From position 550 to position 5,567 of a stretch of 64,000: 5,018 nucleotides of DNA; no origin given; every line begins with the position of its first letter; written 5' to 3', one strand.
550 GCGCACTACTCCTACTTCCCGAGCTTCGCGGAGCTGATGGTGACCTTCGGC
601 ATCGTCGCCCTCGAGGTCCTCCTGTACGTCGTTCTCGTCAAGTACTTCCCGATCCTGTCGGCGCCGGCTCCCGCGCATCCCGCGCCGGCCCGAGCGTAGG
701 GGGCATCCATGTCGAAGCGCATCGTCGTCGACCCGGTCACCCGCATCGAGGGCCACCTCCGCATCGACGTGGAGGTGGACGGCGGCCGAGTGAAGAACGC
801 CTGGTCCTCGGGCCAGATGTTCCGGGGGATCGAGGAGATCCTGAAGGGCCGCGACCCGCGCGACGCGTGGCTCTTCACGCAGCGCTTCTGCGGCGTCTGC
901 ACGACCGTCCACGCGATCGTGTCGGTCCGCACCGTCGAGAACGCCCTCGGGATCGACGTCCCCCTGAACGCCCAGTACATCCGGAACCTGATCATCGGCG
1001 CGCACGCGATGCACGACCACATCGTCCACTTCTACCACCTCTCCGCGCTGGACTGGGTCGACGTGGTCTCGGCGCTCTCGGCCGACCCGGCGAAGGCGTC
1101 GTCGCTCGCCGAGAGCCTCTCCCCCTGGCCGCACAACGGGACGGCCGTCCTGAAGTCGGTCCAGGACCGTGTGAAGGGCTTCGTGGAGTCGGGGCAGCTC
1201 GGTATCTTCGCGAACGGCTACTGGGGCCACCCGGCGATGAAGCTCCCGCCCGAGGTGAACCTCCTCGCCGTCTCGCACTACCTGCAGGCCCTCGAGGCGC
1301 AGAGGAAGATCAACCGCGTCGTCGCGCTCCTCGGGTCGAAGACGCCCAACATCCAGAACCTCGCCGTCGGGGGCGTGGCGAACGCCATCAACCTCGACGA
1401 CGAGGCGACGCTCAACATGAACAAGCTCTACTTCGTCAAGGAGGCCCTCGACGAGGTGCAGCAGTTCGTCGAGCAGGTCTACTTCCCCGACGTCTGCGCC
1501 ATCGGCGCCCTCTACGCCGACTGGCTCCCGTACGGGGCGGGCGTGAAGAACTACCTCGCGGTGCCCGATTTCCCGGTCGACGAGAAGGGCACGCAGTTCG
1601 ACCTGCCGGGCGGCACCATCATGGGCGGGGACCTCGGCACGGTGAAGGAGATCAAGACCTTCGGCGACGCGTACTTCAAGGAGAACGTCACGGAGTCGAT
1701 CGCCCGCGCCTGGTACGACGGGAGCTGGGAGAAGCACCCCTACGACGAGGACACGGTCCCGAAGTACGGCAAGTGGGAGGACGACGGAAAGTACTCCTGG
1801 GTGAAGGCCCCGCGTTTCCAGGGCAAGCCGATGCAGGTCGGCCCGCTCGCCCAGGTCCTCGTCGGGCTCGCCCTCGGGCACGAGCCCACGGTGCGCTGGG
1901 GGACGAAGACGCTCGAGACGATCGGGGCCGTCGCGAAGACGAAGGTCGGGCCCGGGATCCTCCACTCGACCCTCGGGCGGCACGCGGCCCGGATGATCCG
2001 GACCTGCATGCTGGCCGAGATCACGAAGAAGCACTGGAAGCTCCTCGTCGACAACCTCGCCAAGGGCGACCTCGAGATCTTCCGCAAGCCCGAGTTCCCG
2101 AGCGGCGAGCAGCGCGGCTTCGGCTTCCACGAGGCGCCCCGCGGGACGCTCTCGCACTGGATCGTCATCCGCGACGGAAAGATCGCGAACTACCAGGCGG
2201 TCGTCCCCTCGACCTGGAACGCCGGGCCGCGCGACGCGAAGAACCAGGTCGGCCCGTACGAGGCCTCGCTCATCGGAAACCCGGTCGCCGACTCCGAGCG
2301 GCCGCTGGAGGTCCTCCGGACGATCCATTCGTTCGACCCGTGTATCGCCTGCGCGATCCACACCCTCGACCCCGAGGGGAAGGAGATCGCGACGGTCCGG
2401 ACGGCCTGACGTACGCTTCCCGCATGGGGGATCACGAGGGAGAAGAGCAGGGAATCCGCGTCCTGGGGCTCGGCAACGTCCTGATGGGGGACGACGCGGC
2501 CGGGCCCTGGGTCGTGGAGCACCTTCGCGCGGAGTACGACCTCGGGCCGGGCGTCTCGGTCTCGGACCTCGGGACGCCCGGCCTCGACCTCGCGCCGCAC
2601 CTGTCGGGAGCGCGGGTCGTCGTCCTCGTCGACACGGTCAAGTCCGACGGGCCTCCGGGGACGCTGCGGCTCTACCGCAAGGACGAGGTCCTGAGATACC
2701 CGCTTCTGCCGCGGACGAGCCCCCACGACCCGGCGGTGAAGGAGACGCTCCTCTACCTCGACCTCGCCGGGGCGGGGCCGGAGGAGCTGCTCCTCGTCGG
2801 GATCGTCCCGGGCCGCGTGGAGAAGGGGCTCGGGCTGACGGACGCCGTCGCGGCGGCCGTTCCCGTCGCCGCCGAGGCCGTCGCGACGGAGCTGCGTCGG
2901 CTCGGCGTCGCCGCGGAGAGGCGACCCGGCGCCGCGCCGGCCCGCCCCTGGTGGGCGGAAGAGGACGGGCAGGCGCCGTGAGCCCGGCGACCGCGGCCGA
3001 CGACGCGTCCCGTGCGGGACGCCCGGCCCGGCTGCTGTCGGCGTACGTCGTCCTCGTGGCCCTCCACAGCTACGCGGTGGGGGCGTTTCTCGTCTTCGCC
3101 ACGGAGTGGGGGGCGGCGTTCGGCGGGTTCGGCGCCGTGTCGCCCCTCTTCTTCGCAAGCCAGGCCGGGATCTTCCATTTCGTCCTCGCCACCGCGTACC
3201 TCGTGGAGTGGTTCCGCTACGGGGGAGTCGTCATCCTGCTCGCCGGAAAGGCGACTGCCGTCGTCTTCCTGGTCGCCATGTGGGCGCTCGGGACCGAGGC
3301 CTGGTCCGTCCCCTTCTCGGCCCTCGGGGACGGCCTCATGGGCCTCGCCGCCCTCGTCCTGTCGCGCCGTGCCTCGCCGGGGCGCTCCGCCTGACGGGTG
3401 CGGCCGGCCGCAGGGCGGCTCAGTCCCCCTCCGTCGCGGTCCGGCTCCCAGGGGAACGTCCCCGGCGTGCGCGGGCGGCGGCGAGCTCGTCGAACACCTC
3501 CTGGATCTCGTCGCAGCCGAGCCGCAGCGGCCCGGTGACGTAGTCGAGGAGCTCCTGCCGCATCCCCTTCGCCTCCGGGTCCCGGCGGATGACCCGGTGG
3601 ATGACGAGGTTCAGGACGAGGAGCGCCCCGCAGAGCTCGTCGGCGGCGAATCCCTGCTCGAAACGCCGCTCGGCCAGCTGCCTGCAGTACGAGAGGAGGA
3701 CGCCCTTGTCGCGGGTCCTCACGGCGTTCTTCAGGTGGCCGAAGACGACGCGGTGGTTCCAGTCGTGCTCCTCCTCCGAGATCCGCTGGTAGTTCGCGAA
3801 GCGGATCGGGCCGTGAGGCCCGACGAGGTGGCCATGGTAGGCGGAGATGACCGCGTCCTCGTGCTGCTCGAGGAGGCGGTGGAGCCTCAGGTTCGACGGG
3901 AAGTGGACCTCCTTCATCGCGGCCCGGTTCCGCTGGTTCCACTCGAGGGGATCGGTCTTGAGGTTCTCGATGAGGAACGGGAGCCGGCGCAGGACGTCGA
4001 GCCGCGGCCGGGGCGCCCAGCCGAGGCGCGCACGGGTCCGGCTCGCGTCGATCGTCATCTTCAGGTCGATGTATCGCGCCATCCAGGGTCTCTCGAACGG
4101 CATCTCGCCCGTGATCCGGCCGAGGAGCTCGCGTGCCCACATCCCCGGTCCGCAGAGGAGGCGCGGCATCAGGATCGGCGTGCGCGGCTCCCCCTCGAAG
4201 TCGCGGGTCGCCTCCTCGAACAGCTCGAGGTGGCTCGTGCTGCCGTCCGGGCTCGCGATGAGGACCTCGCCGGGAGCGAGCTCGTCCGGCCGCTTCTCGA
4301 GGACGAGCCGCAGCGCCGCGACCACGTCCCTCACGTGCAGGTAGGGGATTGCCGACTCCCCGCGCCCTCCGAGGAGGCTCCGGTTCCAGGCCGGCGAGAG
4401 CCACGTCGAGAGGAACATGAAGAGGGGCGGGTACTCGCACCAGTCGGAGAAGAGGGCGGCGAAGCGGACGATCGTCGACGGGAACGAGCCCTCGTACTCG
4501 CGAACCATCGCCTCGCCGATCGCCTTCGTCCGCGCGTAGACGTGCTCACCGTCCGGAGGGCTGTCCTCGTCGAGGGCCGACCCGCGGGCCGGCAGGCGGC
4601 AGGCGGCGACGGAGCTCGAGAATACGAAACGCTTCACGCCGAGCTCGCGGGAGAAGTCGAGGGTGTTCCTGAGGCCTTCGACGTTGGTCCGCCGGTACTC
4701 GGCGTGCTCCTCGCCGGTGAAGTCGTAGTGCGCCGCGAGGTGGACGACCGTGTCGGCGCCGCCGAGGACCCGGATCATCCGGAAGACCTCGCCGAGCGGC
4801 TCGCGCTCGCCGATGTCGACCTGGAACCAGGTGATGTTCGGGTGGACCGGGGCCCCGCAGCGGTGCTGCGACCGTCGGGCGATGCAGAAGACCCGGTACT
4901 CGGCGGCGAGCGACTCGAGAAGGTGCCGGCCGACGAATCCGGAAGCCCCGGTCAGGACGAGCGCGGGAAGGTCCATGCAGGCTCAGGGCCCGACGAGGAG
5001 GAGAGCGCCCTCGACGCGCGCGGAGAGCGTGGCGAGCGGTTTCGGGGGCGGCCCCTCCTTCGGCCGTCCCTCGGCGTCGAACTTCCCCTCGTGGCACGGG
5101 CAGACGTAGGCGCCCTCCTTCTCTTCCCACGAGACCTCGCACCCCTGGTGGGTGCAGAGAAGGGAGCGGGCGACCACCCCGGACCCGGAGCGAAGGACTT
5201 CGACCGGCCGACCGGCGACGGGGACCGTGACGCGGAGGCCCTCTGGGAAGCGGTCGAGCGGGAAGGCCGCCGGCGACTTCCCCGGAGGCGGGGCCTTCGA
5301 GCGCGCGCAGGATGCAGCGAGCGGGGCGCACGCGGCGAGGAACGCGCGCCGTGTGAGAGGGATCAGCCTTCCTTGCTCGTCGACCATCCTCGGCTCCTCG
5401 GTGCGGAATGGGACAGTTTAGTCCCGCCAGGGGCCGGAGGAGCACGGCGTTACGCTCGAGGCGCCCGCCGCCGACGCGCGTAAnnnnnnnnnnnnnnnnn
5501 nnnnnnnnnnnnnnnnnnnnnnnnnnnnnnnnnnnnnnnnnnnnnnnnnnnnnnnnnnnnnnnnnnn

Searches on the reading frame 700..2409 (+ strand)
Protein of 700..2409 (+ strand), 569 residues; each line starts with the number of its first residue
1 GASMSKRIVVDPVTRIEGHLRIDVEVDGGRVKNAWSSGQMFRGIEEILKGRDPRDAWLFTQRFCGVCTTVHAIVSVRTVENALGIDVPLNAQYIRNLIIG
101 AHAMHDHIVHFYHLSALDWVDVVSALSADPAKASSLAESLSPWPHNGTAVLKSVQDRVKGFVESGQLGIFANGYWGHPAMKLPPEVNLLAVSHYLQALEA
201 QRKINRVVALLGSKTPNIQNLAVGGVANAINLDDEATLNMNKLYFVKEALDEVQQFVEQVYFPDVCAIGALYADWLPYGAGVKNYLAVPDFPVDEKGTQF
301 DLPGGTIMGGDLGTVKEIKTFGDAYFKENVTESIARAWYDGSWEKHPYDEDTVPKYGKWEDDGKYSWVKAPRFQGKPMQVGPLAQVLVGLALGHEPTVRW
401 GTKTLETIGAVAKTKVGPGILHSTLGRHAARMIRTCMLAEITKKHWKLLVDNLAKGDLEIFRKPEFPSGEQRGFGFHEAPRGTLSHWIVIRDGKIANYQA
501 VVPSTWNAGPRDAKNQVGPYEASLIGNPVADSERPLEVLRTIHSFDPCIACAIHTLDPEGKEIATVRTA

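Call 52: search_protein_families(library=pfam, proteins=[window:700-2409:+], max_evalue=0.00001)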
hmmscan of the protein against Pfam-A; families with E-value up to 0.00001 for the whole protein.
window:700-2409:+ (569 aa): 1 family
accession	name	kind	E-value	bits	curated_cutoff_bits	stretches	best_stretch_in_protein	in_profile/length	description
PF00374.24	NiFeSe_Hases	-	5e-221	735.5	25.8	1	42-554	1-508/508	Nickel-dependent hydrogenase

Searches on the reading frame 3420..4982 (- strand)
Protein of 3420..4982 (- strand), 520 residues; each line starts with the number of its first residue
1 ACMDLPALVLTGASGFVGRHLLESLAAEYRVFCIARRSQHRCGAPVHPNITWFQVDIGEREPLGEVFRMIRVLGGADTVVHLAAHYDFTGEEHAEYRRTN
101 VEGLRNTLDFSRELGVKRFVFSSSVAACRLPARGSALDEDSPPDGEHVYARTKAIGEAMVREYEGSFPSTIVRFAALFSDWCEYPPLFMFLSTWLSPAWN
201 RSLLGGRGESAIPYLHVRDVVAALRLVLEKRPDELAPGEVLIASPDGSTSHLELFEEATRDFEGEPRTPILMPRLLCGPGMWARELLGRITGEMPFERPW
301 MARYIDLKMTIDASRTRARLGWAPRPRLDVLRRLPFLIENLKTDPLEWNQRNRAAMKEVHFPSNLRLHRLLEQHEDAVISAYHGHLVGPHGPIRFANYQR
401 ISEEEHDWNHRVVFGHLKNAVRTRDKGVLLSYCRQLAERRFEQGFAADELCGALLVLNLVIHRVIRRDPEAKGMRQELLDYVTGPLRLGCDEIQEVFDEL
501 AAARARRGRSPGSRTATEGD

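Call 52: search_protein_families(library=pfam, proteins=[window:3420-4982:-], max_evalue=0.00001)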
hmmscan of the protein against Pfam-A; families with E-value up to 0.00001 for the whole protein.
window:3420-4982:- (520 aa): 6 families
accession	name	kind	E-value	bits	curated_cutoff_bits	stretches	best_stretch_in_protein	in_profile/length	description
PF01370.27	Epimerase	-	1.1e-28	100.7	20.9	1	9-237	2-234/240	NAD dependent epimerase/dehydratase family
PF07993.18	NAD_binding_4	-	1e-17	64.6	20.1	1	74-176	87-206/258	Male sterility protein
PF16363.11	GDP_Man_Dehyd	-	2.4e-16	60.5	27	1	10-231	2-240/332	GDP-mannose 4,6 dehydratase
PF01073.25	3Beta_HSD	-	1.2e-14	54.5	22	1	9-165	1-162/280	3-beta hydroxysteroid dehydrogenase/isomerase family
PF13460.12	NAD_binding_10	-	4e-10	40.3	27.2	1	12-178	1-147/184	NAD(P)H-binding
PF04321.23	RmlD_sub_bind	-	3.2e-09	36.7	27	1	8-180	3-154/287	RmlD substrate binding domain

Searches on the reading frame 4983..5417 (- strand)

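Call 52: search_protein_families(library=pfam, proteins=[window:4983-5417:-], max_evalue=0.00001)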
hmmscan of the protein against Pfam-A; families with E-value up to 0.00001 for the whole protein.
window:4983-5417:- (144 aa): 1 family
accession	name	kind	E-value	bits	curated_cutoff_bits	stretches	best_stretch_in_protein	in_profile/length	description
PF00355.32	Rieske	-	3e-12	46.7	20.3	1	55-130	9-86/88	Rieske [2Fe-2S] domain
